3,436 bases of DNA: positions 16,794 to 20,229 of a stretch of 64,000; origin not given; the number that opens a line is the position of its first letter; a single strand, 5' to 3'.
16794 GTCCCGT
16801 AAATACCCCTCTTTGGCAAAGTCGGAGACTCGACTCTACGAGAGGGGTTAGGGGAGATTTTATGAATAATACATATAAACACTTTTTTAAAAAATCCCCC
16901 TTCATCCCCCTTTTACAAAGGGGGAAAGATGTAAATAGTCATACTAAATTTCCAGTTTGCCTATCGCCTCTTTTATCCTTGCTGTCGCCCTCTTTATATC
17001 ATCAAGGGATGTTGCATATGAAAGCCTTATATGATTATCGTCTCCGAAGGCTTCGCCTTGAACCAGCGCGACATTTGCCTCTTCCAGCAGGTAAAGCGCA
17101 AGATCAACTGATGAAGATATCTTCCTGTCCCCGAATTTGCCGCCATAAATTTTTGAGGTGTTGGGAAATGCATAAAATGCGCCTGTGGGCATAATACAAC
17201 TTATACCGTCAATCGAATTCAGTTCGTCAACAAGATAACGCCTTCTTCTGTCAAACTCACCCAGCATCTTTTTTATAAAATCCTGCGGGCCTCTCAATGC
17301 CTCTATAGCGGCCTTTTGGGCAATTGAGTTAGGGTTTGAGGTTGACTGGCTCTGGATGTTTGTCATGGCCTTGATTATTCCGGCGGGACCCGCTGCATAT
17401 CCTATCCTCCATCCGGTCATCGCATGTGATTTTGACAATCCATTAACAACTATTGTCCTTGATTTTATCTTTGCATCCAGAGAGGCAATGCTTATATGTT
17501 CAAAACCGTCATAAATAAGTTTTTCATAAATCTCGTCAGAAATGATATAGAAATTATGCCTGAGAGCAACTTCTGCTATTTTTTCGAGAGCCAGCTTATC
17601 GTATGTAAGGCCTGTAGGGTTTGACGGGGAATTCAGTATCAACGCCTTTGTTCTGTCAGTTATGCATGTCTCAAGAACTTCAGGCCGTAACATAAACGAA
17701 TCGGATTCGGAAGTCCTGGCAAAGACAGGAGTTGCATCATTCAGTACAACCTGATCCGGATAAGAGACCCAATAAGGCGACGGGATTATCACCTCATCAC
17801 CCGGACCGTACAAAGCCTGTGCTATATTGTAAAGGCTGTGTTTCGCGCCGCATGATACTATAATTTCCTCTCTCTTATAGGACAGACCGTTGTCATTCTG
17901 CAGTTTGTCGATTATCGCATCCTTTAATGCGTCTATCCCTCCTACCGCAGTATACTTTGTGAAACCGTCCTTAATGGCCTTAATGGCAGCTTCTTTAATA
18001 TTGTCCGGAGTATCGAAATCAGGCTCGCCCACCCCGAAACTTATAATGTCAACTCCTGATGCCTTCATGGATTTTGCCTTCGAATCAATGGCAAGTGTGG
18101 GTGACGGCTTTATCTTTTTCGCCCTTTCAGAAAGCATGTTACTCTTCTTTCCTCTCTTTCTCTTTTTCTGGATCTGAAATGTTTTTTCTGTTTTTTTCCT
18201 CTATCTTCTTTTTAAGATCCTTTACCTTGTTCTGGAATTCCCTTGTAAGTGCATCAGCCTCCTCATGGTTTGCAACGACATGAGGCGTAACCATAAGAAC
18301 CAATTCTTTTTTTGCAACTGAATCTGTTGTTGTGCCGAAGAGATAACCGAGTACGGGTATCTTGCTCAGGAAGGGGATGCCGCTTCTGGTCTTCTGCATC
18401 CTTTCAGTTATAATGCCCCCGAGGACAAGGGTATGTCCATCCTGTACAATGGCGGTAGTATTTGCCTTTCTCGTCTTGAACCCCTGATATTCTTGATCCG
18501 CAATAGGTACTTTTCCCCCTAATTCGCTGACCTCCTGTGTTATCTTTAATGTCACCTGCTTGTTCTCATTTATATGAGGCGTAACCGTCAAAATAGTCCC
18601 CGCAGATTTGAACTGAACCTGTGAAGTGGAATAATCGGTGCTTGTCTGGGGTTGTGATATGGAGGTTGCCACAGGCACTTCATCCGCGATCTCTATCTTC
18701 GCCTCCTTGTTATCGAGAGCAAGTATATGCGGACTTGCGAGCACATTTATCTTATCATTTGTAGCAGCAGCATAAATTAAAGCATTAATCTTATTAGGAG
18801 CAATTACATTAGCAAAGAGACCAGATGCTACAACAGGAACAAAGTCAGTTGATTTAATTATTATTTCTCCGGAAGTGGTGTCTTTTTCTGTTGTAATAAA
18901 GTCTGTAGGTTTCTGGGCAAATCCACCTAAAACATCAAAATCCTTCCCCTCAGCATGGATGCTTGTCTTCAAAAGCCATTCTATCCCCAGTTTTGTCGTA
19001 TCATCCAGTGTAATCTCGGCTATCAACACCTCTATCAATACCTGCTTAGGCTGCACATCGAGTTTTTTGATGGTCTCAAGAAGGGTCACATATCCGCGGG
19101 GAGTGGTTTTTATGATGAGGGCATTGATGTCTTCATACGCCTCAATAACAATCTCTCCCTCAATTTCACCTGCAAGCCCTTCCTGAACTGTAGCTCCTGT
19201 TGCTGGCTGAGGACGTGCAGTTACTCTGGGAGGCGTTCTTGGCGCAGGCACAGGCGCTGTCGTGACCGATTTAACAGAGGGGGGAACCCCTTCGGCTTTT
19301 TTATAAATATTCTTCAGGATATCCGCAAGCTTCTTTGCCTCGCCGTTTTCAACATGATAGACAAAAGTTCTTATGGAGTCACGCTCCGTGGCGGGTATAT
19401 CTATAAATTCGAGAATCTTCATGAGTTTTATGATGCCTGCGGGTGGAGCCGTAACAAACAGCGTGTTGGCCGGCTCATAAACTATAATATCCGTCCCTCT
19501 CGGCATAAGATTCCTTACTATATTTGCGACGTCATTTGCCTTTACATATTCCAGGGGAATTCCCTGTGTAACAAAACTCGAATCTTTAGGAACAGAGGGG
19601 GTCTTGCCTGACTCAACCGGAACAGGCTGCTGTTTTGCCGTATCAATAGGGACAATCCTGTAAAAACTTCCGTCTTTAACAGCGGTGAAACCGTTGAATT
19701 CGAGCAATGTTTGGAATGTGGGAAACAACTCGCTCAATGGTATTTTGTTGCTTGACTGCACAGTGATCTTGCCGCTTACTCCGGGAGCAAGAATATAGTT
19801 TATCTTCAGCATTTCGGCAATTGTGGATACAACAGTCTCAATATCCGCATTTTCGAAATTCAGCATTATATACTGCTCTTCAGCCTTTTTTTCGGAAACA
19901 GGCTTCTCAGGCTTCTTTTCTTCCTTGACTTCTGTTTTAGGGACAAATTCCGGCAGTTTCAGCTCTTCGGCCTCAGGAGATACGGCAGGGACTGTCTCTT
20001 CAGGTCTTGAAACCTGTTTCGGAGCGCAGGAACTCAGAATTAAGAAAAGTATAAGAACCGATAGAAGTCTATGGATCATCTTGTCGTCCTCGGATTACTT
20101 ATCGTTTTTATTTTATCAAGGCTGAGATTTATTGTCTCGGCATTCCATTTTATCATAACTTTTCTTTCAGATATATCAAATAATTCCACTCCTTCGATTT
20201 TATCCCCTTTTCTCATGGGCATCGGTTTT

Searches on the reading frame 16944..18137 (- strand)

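Call 13: search_protein_families(library=ncbifam, proteins=[window:16944-18137:-], max_evalue=0.00001)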
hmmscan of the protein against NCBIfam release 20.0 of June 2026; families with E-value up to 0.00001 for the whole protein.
window:16944-18137:- (397 aa): 70 families (the best 25 are shown)
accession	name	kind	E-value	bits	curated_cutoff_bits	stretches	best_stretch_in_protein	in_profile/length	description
NF004769.0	PRK06107.1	equivalog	5.5e-136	453.5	617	1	4-395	8-401/402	aspartate transaminase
NF041091.1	asp_aminotase_Arch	equivalog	3.2e-122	408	550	1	4-391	2-374/376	aspartate aminotransferase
NF005816.0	PRK07682.1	equivalog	6e-95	318.1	620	1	2-394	6-385/390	aminotransferase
NF005817.0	PRK07683.1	equivalog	1.8e-94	316.6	575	1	21-392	20-381/387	aminotransferase A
NF004975.0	PRK06348.1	equivalog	2.3e-90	303.4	549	1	19-390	19-381/384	pyridoxal phosphate-dependent aminotransferase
NF005588.0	PRK07309.1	equivalog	5.4e-86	288.9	576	1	30-392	31-386/391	pyridoxal phosphate-dependent aminotransferase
NF041364.1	GntC_guanitoxin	equivalog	3.1e-85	286.2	415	1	33-390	2-355/356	guanitoxin biosynthesis PLP-dependent (S)-gamma-hydroxy-L-arginine cyclodehydratase GntC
NF006229.0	PRK08361.1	equivalog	9.6e-82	275.1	624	1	3-394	11-390/391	aspartate aminotransferase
NF006230.0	PRK08363.1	equivalog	3.4e-77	259.9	534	1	15-392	16-392/398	alanine aminotransferase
NF004770.0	PRK06108.1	subfamily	2.2e-76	257.2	422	1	29-393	36-393/396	pyridoxal phosphate-dependent aminotransferase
NF005601.0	PRK07337.1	equivalog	1.9e-70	238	496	1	2-392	8-392/394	pyridoxal phosphate-dependent aminotransferase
NF005744.0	PRK07568.1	subfamily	1e-66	225.4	389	1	2-393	3-391/398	pyridoxal phosphate-dependent aminotransferase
NF004621.0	PRK05957.1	equivalog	2e-64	217.8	498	1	31-390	29-381/389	pyridoxal phosphate-dependent aminotransferase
NF006756.0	PRK09276.1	subfamily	3.5e-64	217.1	507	1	2-390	4-384/387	LL-diaminopimelate aminotransferase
TIGR03540.1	DapC_direct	equivalog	4.1e-63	213.6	593.25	1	2-390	2-382/383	LL-diaminopimelate aminotransferase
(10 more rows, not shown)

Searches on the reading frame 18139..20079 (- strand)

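Call 13: search_protein_families(library=ncbifam, proteins=[window:18139-20079:-], max_evalue=0.00001)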
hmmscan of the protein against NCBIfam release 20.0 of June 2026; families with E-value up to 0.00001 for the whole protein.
window:18139-20079:- (646 aa): 9 families
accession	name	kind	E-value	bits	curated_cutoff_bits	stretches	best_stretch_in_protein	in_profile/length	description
TIGR02517.1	type_II_gspD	equivalog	5.7e-122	408.2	351.35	2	226-612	226-600/600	type II secretion system secretin GspD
TIGR02515.1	IV_pilus_PilQ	subfamily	6.6e-64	216.5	284.35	2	313-602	138-427/428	type IV pilus secretin PilQ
TIGR02519.1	pilus_MshL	equivalog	5.2e-39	134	250.2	1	321-602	10-290/290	pilus (MSHA type) biogenesis protein MshL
NF010083.0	PRK13568.1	equivalog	1.4e-35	122.9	554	2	437-602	258-417/419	DNA uptake porin HofQ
TIGR02516.1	type_III_yscC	equivalog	2.8e-33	115.2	238.45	1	306-603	195-462/463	type III secretion system outer membrane ring subunit SctC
NF007851.2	PRK10560.1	exception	6.3e-27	94.4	598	1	437-604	250-411/412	DNA uptake porin HofQ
NF042912.1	Amuc_1098_fam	equivalog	1.2e-20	73.1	750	2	534-602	728-796/805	Amuc_1098 family type IV pilus outer membrane protein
NF011873.0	PRK15346.1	equivalog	2e-17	63.1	524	1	308-588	234-480/499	EscC/YscC/HrcC family type III secretion system outer membrane ring protein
TIGR02520.1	pilus_B_mal_scr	equivalog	1.8e-07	30.1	287.65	1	345-599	273-511/513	PilN family type IVB pilus formation outer membrane protein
